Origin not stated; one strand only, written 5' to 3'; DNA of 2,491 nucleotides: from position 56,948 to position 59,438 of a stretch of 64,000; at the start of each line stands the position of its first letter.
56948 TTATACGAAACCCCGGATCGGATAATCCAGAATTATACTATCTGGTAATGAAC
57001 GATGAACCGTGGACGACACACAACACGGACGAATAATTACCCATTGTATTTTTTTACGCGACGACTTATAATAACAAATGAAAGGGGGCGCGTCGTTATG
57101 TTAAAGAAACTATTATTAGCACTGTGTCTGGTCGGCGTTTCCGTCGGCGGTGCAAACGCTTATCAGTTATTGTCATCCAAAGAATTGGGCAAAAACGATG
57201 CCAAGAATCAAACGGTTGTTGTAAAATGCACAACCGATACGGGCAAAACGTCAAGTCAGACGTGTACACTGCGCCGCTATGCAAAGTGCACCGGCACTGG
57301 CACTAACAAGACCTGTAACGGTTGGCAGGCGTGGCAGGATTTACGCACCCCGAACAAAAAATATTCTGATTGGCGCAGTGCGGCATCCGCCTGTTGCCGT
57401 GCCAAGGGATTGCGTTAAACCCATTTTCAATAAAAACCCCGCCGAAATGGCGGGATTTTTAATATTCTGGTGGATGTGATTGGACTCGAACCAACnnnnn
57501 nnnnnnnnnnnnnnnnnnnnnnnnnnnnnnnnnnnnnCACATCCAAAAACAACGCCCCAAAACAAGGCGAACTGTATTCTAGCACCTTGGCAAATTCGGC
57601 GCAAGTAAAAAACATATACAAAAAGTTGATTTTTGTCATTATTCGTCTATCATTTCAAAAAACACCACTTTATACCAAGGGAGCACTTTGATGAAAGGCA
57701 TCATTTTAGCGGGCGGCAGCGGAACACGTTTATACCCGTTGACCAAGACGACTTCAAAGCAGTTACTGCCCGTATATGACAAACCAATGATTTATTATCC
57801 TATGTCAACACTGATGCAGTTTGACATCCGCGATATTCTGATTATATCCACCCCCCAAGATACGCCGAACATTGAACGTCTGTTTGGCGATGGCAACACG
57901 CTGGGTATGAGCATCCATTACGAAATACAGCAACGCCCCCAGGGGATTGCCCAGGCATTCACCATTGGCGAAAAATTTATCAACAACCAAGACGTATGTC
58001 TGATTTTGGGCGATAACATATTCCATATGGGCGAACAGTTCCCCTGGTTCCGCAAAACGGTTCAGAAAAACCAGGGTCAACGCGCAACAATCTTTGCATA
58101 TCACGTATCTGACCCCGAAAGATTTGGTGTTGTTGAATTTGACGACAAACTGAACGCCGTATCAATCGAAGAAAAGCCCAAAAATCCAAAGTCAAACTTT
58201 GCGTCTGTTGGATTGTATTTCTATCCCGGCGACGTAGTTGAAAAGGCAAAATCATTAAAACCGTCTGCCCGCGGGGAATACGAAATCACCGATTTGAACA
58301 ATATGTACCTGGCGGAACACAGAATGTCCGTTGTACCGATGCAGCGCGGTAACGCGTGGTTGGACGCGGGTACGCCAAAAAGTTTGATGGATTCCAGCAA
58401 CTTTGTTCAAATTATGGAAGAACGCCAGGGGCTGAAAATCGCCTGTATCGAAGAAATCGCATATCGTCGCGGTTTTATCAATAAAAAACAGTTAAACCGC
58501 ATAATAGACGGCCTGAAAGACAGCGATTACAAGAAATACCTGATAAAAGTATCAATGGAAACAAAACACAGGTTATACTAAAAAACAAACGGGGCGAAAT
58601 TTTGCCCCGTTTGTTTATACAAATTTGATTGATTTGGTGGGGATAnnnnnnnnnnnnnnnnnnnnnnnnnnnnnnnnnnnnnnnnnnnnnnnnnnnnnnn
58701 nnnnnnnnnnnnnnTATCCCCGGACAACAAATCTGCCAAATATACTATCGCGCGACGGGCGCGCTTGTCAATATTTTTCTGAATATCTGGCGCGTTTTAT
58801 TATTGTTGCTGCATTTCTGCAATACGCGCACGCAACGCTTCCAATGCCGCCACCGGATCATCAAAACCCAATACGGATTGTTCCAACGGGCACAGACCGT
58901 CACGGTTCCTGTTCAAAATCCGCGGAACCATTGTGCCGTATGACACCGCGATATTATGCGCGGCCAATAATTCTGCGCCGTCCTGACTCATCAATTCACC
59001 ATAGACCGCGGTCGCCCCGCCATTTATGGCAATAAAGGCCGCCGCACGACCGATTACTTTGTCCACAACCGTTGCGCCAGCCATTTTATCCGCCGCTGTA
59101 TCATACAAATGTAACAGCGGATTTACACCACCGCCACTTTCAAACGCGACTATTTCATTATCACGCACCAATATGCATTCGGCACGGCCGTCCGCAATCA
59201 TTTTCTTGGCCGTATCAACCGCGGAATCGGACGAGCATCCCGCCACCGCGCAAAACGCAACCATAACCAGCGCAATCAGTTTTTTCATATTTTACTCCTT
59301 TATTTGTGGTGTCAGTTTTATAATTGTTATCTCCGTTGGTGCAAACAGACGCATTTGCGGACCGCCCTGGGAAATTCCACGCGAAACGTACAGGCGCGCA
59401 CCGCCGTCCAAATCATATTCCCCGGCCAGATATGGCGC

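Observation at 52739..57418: Prepilin peptidase (CpaA-like) followed by four consecutive lineage-specific secreted-protein genes rather than a tad/cpa pilus operon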

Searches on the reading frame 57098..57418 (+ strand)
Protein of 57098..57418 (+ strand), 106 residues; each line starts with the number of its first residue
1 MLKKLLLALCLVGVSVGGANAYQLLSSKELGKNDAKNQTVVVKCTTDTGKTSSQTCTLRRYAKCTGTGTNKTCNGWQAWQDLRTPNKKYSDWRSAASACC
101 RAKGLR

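Call 4: search_protein_families(library=pfam, proteins=[window:57098-57418:+], max_evalue=0.1)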
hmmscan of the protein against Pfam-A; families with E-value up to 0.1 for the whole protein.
window:57098-57418:+ (106 aa): 0 families

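Call 12: search_protein_families(library=ncbifam, proteins=[window:57098-57418:+], max_evalue=0.1)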
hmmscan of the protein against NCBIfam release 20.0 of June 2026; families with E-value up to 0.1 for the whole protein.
window:57098-57418:+ (106 aa): 1 family
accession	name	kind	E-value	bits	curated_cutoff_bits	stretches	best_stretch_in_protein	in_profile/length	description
NF033894.1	Eex_IncN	subfamily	0.087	12.8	33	0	3-57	1-56/65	EexN family lipoprotein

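Call 42: search_protein_families(library=padloc, proteins=[window:57098-57418:+], max_evalue=0.1)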
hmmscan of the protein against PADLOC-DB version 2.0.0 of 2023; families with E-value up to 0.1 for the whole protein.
window:57098-57418:+ (106 aa): 0 families

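Call 73: search_protein_families(library=phrogs, proteins=[window:57098-57418:+], max_evalue=0.01)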
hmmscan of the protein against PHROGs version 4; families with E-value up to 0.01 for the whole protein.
window:57098-57418:+ (106 aa): 0 families

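Call 78: search_solved_structures(query=A4, max_evalue=5)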
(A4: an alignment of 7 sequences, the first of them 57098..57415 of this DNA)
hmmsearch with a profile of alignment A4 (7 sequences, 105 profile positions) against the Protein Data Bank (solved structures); distinct sequences matched with E-value up to 5: 0.
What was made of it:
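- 57098..57418 (+): p106: small basic exported protein with six invariant Cys; the most conserved member (56-86% identity). No PDB or family match (calls 4, 12, 78).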

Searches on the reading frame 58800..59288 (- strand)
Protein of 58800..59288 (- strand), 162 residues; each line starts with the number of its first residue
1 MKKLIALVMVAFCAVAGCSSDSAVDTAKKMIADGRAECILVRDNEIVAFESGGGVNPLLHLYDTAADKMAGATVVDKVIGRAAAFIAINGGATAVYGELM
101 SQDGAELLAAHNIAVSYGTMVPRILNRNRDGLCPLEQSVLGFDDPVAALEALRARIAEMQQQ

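Call 7: search_protein_families(library=pfam, proteins=[window:58800-59288:-], max_evalue=0.01)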
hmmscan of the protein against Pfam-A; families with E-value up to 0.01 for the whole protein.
window:58800-59288:- (162 aa): 1 family
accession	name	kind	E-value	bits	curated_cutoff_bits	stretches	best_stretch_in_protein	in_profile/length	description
PF08973.16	TM1506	-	9e-36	122.9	27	1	27-155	2-129/130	Domain of unknown function (DUF1893)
